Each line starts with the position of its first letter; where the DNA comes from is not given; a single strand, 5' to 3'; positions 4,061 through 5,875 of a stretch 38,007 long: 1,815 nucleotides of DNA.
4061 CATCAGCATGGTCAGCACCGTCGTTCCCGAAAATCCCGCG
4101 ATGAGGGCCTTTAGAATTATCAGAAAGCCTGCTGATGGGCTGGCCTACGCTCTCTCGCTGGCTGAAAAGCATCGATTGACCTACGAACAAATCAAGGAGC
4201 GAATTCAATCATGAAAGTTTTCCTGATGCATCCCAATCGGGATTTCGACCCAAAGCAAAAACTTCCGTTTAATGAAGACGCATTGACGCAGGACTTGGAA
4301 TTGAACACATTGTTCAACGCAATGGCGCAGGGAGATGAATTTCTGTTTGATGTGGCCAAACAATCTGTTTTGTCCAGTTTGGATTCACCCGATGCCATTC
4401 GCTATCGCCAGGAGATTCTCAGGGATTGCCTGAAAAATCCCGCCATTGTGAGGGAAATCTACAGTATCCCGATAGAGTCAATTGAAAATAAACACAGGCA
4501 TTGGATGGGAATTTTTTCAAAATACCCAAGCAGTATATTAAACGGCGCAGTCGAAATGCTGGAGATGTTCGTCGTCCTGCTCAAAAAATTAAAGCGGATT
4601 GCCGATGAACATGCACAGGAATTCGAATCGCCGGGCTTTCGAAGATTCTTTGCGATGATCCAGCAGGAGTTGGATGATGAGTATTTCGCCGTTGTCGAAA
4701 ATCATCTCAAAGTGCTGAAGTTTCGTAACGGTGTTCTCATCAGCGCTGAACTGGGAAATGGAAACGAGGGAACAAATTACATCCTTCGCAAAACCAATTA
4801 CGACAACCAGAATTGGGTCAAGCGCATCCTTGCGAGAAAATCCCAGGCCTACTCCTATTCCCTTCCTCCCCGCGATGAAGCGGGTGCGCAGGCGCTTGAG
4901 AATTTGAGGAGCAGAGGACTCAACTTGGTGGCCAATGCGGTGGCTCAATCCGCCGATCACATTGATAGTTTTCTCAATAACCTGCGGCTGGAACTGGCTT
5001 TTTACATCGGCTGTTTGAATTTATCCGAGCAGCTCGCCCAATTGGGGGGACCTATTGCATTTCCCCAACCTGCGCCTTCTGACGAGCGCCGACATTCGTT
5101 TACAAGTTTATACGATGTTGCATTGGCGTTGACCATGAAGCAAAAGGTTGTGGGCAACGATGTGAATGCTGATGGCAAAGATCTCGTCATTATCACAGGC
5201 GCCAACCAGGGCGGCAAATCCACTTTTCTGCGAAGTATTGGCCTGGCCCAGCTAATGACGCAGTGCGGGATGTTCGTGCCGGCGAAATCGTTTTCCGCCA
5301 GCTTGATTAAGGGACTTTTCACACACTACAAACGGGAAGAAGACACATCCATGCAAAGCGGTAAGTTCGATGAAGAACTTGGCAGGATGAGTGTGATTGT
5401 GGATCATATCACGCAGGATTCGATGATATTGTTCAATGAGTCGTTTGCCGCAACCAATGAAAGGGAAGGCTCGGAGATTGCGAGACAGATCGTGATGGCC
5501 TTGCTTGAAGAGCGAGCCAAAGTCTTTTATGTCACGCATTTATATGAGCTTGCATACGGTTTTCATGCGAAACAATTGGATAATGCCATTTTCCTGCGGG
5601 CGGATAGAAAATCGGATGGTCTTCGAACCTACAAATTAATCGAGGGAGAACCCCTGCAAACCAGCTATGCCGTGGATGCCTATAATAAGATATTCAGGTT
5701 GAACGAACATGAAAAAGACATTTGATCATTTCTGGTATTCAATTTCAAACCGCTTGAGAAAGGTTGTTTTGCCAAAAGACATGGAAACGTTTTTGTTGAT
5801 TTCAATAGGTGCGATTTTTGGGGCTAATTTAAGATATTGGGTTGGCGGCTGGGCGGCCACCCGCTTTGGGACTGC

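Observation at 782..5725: Four translationally coupled unknown genes heading a fluoride-riboswitch operon: candidate undescribed fluoride-response module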

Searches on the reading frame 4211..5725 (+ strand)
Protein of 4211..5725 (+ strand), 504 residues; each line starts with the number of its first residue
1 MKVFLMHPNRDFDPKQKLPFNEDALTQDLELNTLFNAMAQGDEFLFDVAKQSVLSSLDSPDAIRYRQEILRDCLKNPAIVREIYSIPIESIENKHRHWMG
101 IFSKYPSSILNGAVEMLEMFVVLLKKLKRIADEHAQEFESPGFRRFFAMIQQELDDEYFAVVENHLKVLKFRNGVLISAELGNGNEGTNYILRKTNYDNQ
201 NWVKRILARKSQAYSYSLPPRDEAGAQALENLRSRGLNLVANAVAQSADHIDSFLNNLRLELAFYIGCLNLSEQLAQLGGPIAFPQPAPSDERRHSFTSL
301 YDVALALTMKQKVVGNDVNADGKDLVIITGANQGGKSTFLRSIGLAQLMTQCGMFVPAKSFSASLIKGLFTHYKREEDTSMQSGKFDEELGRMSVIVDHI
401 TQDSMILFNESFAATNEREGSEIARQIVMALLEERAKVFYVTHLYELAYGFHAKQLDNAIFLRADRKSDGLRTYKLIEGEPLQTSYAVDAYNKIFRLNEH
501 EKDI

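Call 3: search_protein_families(library=pfam, proteins=[window:4211-5725:+], max_evalue=0.1)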
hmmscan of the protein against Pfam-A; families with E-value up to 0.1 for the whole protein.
window:4211-5725:+ (504 aa): 4 families
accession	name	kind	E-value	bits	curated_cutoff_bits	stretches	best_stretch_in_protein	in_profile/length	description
PF00488.27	MutS_V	-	8.6e-27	94.8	30.2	1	326-490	1-166/188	MutS domain V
PF13304.12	AAA_21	-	0.0015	19.1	27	1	326-467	2-140/304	AAA domain, putative AbiEii toxin, Type IV TA system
PF13514.12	AAA_27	-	0.022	14.8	22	1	319-343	22-46/206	AAA domain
PF13476.12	AAA_23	-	0.035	15.2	27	1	323-379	19-68/201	AAA domain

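Call 5: search_protein_families(library=ncbifam, proteins=[window:4211-5725:+], max_evalue=0.1)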
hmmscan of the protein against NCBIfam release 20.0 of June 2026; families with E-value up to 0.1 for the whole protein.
window:4211-5725:+ (504 aa): 10 families
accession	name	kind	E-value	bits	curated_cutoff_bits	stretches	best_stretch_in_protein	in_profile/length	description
TIGR01070.1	mutS1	equivalog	9.6e-26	90.4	641.7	1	246-489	515-759/840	DNA mismatch repair protein MutS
NF003810.1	PRK05399.1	equivalog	1.3e-24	87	480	1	261-488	537-769/793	DNA mismatch repair protein MutS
TIGR01069.2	mutS2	equivalog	2.6e-24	85.6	400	1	296-460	299-466/790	endonuclease MutS2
NF052383.1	ATPase_KamC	equivalog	5e-23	81.7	300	1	283-448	265-432/508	lysine 5,6-aminomutase reactivase ATPase KamC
NF007908.0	PRK10619.1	equivalog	0.018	14.3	466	0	315-352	23-60/257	histidine ABC transporter ATP-binding protein HisP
NF000355.4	ribo_prot_ABC_F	equivalog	0.04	12.8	380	1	294-344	310-360/499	ribosomal protection-like ABC-F family protein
NF008428.0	PRK11264.1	equivalog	0.045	13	406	0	311-347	17-53/250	L-cystine ABC transporter ATP-binding protein TcyN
NF040873.1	AztA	equivalog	0.068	12.7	220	0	317-343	12-38/191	zinc ABC transporter ATP-binding protein AztA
NF007027.0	PRK09493.1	equivalog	0.078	12.3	379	0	315-357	19-61/240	glutamine ABC transporter ATP-binding protein GlnQ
TIGR03925.1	T7SS_EccC_b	equivalog_domain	0.079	11.2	346.55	0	309-347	63-100/564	type VII secretion protein EccCb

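Call 8: find_homologous_proteins(query=window:4211-5725:+, max_evalue=1e-10)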
Query window:4211-5725:+ (504 aa): 8000 proteins with E <= 1e-10 among 8000 candidates; the best 120 are listed.
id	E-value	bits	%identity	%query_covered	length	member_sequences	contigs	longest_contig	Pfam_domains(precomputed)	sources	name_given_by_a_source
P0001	0.0e+0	1123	100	100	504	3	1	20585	PF00488.28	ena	-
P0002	0.0e+0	1067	95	100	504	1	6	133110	PF00488.28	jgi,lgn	jgi:DNA mismatch repair ATPase MutS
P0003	0.0e+0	1019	91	100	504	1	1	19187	PF00488.28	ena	-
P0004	0.0e+0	1017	91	100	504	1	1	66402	PF00488.28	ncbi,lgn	-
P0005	0.0e+0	1009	90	100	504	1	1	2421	PF00488.28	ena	-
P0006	1.2e-294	995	89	100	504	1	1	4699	PF00488.28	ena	-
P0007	1.1e-287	972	88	98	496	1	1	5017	PF00488.28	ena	-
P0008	2.7e-287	971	87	98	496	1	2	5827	PF00488.28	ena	-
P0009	2.8e-287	971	87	98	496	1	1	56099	PF00488.28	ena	-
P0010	1.6e-285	965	87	98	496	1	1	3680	PF00488.28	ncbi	-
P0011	2.0e-265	899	79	100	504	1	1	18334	PF00488.28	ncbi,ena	-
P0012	4.1e-264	894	78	100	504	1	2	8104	PF00488.28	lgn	-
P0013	6.3e-263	891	80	98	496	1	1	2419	PF00488.28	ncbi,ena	-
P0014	3.4e-262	888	79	98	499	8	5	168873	PF00488.28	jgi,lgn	jgi:DNA mismatch repair ATPase MutS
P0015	1.8e-261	886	80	98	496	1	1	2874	PF00488.28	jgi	-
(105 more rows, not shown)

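Call 10: find_related_loci(query=window:4211-5725:+, collection=genome_contigs, flank=10000)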
Query window:4211-5725:+ (504 aa) in genome_contigs; peptide patterns used: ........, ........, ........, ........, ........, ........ (x = any residue, [..] = any of these).
122 stretches matched a pattern; 72 encode a relative of the query (tblastn E <= 1e-3); 72 distinct loci.
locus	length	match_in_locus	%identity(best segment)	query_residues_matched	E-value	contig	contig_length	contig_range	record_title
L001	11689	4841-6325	75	1-495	0e+0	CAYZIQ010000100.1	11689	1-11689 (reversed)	MAG TPA_asm: uncultured Chloroflexus sp. isolate SRP098346_co1_418 genome assembly, contig: NODE_6782_length_11689_cov_2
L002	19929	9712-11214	75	1-502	0e+0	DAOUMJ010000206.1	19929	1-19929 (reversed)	MAG TPA_asm: Anaerolineales bacterium isolate W58_115 k99_919397, whole genome shotgun sequence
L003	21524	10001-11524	73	1-495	0e+0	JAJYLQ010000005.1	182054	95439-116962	MAG: Chloroflexi bacterium isolate DBS2-1.bin85 NODE_99_length_182054_cov_7.978937, whole genome shotgun sequence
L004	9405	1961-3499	72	1-502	0e+0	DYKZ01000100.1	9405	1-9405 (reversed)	MAG TPA_asm: Anaerolinea thermophila isolate SulCav_AS07-7_3_61_171 SulCav_AS07_7_7090_length_9405_cov_95_334439, whole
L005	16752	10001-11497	74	1-499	0e+0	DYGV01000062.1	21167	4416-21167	MAG TPA_asm: Anaerolinea thermophila isolate BE2012_54_8 Afr_mines_BE2012_1240_length_21167_cov_3_577823, whole genome s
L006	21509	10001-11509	74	1-503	0e+0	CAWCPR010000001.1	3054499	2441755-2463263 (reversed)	MAG: uncultured Chloroflexia bacterium isolate MFD04944.bin.2.27 genome assembly, contig: contig_12334, whole genome sho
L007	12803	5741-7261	72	1-495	0e+0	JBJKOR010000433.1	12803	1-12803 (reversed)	MAG: Anaerolineales bacterium isolate Bin_10 S1Ck127_3202698_flag_1_multi_6.3705_len_12803, whole genome shotgun sequenc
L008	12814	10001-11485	71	1-495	0e+0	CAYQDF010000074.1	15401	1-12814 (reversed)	MAG TPA_asm: uncultured Anaerolineaceae bacterium isolate binchicken_co107_414 genome assembly, contig: NODE_9164_length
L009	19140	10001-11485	68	1-495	0e+0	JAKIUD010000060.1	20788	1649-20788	MAG: Desulfuromusa sp. isolate D100SM.bin.1 NODE_1067_length_20788_cov_5.024249, whole genome shotgun sequence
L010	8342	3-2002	68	1-495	0e+0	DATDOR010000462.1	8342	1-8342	MAG TPA_asm: Anaerolineales bacterium isolate SMAG_U7899 k141_3844022, whole genome shotgun sequence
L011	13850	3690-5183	68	1-498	0e+0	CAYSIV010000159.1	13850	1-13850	MAG TPA_asm: uncultured Anaerolineales bacterium isolate SRP119689_co1_311 genome assembly, contig: NODE_6397_length_138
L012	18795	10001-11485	68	1-495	0e+0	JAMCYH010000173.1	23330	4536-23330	MAG: Deltaproteobacteria bacterium isolate FK_Sedi_B_Bin.36 NODE_7233_length_23330_cov_2.51037, whole genome shotgun seq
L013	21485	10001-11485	80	1-495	0e+0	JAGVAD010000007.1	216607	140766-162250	MAG: Anaerolineales bacterium isolate DeMMO6_43 c_000000042639, whole genome shotgun sequence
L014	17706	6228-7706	67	1-495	0e+0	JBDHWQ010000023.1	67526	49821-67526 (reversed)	MAG: Longilinea sp. isolate AS-MESO-3CA.245 NODE_1609_length_67526_cov_8.282510, whole genome shotgun sequence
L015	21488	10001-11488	65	1-495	0e+0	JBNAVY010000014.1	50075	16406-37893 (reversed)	MAG: Thermoanaerobacteraceae bacterium isolate Kamch4342-D-MF-050 bin61.fa-14, whole genome shotgun sequence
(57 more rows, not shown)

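Call 15: search_solved_structures(query=window:4211-5725:+, max_evalue=0.001, show_alignments=1)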
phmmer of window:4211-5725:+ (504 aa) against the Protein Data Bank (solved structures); distinct sequences matched with E-value up to 0.001: 37.
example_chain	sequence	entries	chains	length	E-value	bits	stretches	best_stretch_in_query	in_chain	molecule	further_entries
1ewr_A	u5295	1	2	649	1.8e-20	76.3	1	312-489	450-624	DNA MISMATCH REPAIR PROTEIN MUTS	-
1ewq_A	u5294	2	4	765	2.3e-20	75.9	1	312-489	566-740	DNA MISMATCH REPAIR PROTEIN MUTS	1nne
1fw6_A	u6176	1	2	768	2.3e-20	75.9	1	312-489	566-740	DNA MISMATCH REPAIR PROTEIN MUTS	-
8qpp_W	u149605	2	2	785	6.9e-18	67.7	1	307-484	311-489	Endonuclease MutS2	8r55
7qv3_v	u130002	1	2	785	6.9e-18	67.7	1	307-484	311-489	Endonuclease MutS2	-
7vuf_B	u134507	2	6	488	6e-16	61.3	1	311-488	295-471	Endonuclease MutS2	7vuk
5x9w_A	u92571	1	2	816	1.1e-15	60.5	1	315-454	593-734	DNA mismatch repair protein MutS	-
5yk4_A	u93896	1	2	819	1.1e-15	60.5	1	315-454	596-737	DNA mismatch repair protein MutS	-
8r7e_B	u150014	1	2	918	3.4e-14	55.6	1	274-444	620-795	DNA mismatch repair protein Msh3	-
3thw_B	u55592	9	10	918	4.6e-14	55.1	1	274-444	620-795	DNA mismatch repair protein Msh3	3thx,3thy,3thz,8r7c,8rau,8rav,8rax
8rz7_B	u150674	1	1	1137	4.8e-14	55.1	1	274-444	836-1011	DNA mismatch repair protein Msh3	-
8olx_B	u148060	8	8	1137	6.7e-14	54.6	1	274-444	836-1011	DNA mismatch repair protein Msh3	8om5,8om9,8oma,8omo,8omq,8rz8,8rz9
8r7v_B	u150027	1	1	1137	6.8e-14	54.6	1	274-444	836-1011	DNA mismatch repair protein Msh3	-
8rb1_B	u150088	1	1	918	1.2e-13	53.7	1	274-444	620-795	DNA mismatch repair protein Msh3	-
8raw_B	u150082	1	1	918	4.4e-13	51.9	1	274-444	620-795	DNA mismatch repair protein Msh3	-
3k0s_A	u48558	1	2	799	2.9e-12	49.2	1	308-448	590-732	DNA mismatch repair protein mutS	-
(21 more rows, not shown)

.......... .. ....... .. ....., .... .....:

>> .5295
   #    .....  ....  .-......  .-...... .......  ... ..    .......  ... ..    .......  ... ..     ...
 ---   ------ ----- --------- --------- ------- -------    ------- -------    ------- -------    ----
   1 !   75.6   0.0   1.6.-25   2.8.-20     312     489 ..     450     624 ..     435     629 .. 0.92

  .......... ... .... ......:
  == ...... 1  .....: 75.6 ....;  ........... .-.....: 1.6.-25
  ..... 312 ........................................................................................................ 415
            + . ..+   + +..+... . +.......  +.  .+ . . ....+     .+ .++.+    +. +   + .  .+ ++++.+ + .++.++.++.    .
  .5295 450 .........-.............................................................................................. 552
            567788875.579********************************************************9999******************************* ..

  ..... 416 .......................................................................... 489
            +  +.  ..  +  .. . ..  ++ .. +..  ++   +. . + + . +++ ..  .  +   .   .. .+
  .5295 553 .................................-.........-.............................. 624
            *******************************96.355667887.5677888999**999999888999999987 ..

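Call 41: predict_structure(alignment_id=A2)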
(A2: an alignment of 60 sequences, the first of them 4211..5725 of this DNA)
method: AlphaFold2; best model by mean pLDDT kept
length: 504 residues; sequences in the alignment: 60
mean_pLDDT: 80.9   pTM: 0.80
mean pLDDT of the five models: 80.9, 76.5, 72.6, 69.3, 63.0
residues with pLDDT >= 90: 224; 70-90: 151; 50-70: 75; < 50: 54
segments of 3 or more residues with pLDDT < 50: 172-189, 191-215, 376-384
pLDDT, mean of each block of 10 residues (from residue 1): 91 86 91 97 96 90 97 98 97 83 70 88 97 97 96 91 80 46 46 45 43 48 62 65 83 95 98 92 94 91 91 87 88 70 95 96 92 59 59 84 88 61 84 90 84 87 76 76 63 69 59
secondary structure, 60 per line:
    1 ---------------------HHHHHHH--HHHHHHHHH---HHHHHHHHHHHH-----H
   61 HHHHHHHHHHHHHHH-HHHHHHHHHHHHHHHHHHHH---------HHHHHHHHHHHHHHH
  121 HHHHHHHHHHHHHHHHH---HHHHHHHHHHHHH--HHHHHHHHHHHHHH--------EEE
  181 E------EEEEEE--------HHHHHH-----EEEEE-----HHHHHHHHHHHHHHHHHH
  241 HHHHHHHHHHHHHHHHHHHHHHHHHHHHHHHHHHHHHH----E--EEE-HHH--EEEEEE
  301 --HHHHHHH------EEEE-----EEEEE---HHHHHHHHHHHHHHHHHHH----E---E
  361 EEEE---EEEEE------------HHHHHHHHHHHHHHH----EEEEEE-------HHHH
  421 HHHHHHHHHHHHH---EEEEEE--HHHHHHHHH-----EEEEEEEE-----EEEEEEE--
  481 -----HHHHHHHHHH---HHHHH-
elements in order: H22-28 H31-39 H43-54 H60-75 H77-96 H106-137 H141-153 H156-169 E178-181 E188-193 H202-207 E213-217 H223-278 E286-288 E295-300 H303-309 E316-319 E325-329 H333-351 E360-364 E368-372 H385-399 E404-409 H417-433 E437-442 H445-453 E459-466 E472-478 H486-495 H499-503

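Call 45: fold_search(model_id=the predicted structure, library=pdb)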
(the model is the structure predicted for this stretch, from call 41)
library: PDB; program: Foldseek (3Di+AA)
matches with E <= 10: 1200; with E <= 0.001: 145
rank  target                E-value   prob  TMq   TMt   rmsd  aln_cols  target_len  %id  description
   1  8olx_A                3.5e-19  1.00  0.59  0.36  11.8       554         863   16  MutSbeta bound to (CAG)2 DNA (canonical form) (released 2023-05-24)
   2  8raw_A                4.5e-19  1.00  0.63  0.38  11.1       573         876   16  The crystal structure of DNA-bound human MutSbeta (MSH2/MSH3_G901D) in the canonical mismatch bound conformation with  (released 2025-06-11)
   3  9a5o_B                4.7e-19  1.00  0.59  0.39  12.1       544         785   16  Integrative model of YABR-MUTS2 by crosslinking MS and deep learning (released 2024-09-18)
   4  8r7v_A                7.2e-19  1.00  0.61  0.37  11.4       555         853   16  MutSbeta bound to compound CHDI-00898647 in the canonical DNA-mismatch bound form (released 2024-10-30)
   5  8omq_A                9.9e-19  1.00  0.57  0.40  12.5       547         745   16  DNA-unbound MutSbeta-ATP complex (straight clamp form) (released 2023-05-24)
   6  8rb2_E                1.2e-18  1.00  0.56  0.33  11.0       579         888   16  The crystal structure of DNA-bound human MutSbeta (MSH2_E749A/MSH3_E976A) in the canonical mismatch bound conformation (released 2025-06-11)
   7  3thx_A                1.3e-18  1.00  0.57  0.35  12.3       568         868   17  Human MutSbeta complexed with an IDL of 3 bases (Loop3) and ADP (released 2011-12-21)
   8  8rb1_A                2.4e-18  1.00  0.55  0.33  11.4       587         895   16  The crystal structure of DNA-bound human MutSbeta (MSH2_K675R/MSH3_K902R) in the canonical mismatch bound conformation (released 2025-06-11)
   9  7vuf_D                3.0e-18  1.00  0.52  0.56  13.3       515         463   19  Crystal Structure of the core region of Thermus thermophilus MutS2. (released 2022-04-06)
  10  8rav_A                3.1e-18  1.00  0.56  0.34  11.4       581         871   16  The crystal structure of DNA-bound human MutSbeta (MSH2/MSH3) in the canonical mismatch bound conformation with ADP bo (released 2025-06-11)
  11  8r7e_E                6.5e-18  1.00  0.56  0.34  11.4       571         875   15  MutSbeta bound to compound CHDI-00898647 in the canonical DNA-mismatch bound form (released 2024-11-27)
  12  8r7v_B                8.9e-18  1.00  0.51  0.32  13.4       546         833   17  MutSbeta bound to compound CHDI-00898647 in the canonical DNA-mismatch bound form (released 2024-10-30)
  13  8rb2_A                9.4e-18  1.00  0.57  0.35  12.0       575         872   16  The crystal structure of DNA-bound human MutSbeta (MSH2_E749A/MSH3_E976A) in the canonical mismatch bound conformation (released 2025-06-11)
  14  7qv3_w                1.0e-17  1.00  0.60  0.51  10.7       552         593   16  Bacillus subtilis MutS2-collided disome complex (MutS2 conf.2; Leading 70S) (released 2022-03-09)
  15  8ag6_A                1.0e-17  1.00  0.55  0.33  14.6       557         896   15  human MutSalpha (MSH2/MSH6) binding to DNA with a GT mismatch (released 2023-01-25)
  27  3k0s_B                2.7e-17  1.00  0.53  0.37  12.0       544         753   15  Crystal structure of E.coli DNA mismatch repair protein MutS, D693N mutant, in complex with GT mismatched DNA (released 2010-02-16)
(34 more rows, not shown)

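Call 68: search_protein_families(library=padloc, proteins=[window:4211-5725:+], max_evalue=0.01)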
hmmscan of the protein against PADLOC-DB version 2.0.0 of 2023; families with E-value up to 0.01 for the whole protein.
window:4211-5725:+ (504 aa): 6 families
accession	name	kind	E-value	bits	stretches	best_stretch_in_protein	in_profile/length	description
PDLC03878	NsnB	-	0.00021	19.2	1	323-466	21-121/345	-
PDLC04140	mad8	-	0.00053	17.6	1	310-438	14-129/314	mads_8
PDLC02980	AriA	-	0.0016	16.5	1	326-423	2-96/304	-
PDLC02335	AbiLi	-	0.004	14.3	0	311-364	71-115/326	AbiLi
PDLC03859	LmuB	-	0.0051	14.1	1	319-343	20-44/611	-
PDLC00290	PtuA1|PtuA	-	0.0062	13.9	0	323-395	23-95/414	AAA ATPase domain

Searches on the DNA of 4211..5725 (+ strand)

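Call 89: search_rna_families(sources=[L001, L004, L024, L025, L031, L063, L033, L016, L007, L030, L012, L073], threshold=gathering)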
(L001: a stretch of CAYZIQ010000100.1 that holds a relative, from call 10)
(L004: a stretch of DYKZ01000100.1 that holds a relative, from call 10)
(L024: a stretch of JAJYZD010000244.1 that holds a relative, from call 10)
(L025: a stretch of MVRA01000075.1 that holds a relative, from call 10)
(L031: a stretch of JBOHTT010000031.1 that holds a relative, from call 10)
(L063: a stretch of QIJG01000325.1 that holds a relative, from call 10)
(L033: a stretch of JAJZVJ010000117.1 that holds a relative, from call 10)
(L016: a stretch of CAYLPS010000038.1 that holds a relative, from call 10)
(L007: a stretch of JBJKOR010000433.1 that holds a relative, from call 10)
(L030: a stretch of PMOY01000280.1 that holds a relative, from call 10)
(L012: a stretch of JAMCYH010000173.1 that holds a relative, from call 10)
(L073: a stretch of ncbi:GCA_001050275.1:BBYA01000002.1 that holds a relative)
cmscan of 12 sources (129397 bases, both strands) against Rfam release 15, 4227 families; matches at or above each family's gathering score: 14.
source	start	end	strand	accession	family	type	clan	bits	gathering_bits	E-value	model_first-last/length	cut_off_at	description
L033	2386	2455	+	RF01734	Fluoride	Cis-reg; riboswitch;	-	59.5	34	1.1e-13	1-64/64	no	Fluoride riboswitch aptamer (crcB RNA motif)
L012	11590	11651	+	RF01734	Fluoride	Cis-reg; riboswitch;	-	58.8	34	1.9e-13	1-64/64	no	Fluoride riboswitch aptamer (crcB RNA motif)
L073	5939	6011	-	RF00005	tRNA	Gene; tRNA;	CL00001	56.6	29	3.1e-09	1-71/71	no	tRNA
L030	8303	8363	+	RF01734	Fluoride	Cis-reg; riboswitch;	-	55.5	34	2.2e-12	1-64/64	no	Fluoride riboswitch aptamer (crcB RNA motif)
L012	5638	5701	+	RF01734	Fluoride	Cis-reg; riboswitch;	-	53.7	34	8.9e-12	1-64/64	no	Fluoride riboswitch aptamer (crcB RNA motif)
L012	7760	7826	+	RF01734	Fluoride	Cis-reg; riboswitch;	-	50.4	34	1.1e-10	1-64/64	no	Fluoride riboswitch aptamer (crcB RNA motif)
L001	3172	3231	+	RF01734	Fluoride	Cis-reg; riboswitch;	-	49.3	34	2.5e-10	1-64/64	no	Fluoride riboswitch aptamer (crcB RNA motif)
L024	1074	1132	+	RF01734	Fluoride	Cis-reg; riboswitch;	-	45.5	34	4.2e-09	1-64/64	no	Fluoride riboswitch aptamer (crcB RNA motif)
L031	1385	1450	+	RF01734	Fluoride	Cis-reg; riboswitch;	-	40.4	34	1.9e-07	1-64/64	no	Fluoride riboswitch aptamer (crcB RNA motif)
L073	7776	7836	+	RF01734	Fluoride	Cis-reg; riboswitch;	-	40.1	34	2.5e-07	1-64/64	no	Fluoride riboswitch aptamer (crcB RNA motif)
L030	4647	4713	+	RF01734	Fluoride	Cis-reg; riboswitch;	-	39.4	34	4.3e-07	1-64/64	no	Fluoride riboswitch aptamer (crcB RNA motif)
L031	448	507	-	RF01734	Fluoride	Cis-reg; riboswitch;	-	39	34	5.9e-07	1-64/64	no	Fluoride riboswitch aptamer (crcB RNA motif)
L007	4109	4168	+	RF01734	Fluoride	Cis-reg; riboswitch;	-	37.2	34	2.2e-06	1-64/64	no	Fluoride riboswitch aptamer (crcB RNA motif)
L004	299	360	+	RF01734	Fluoride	Cis-reg; riboswitch;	-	36.4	34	4.1e-06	1-64/64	no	Fluoride riboswitch aptamer (crcB RNA motif)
